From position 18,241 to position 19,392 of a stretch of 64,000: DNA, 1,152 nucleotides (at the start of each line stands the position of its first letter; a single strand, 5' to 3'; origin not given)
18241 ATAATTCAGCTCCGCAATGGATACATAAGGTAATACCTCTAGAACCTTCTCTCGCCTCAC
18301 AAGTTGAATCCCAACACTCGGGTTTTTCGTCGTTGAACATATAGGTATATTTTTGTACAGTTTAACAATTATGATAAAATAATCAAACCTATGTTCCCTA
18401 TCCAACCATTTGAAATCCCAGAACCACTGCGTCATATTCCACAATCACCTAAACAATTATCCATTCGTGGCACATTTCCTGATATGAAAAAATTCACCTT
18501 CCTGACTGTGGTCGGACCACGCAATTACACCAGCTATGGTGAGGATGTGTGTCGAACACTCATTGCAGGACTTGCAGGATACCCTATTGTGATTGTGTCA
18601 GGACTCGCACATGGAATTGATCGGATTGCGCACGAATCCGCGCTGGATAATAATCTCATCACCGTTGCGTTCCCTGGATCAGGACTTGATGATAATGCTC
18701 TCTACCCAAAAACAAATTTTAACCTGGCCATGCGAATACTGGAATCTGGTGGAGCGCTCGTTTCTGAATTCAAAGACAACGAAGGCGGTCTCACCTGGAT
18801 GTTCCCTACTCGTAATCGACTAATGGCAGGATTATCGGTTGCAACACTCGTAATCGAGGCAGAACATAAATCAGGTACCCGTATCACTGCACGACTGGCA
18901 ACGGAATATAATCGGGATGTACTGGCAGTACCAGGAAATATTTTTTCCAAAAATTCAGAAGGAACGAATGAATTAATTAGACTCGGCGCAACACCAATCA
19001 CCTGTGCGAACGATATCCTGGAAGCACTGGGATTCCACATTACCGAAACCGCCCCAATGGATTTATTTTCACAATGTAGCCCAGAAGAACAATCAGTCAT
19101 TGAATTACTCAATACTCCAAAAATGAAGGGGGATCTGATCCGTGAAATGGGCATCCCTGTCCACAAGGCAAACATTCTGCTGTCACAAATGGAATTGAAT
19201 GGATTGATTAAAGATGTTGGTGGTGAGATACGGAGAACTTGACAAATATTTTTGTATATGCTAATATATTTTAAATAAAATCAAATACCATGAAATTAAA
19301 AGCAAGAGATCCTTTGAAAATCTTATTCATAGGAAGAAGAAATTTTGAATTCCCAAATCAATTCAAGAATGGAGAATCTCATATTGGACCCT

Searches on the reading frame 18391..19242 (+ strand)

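Call 32: search_protein_families(library=pfam, proteins=[window:18391-19242:+], max_evalue=0.01)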
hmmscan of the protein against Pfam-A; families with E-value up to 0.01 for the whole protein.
window:18391-19242:+ (283 aa): 2 families
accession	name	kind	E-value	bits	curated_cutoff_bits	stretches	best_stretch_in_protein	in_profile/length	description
PF02481.21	DNA_processg_A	-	2.1e-59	200.7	29.6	1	9-204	17-211/212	DNA recombination-mediator protein A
PF17782.7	DprA_WH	-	0.0011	19.5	22.9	0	248-278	30-60/61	DprA winged helix domain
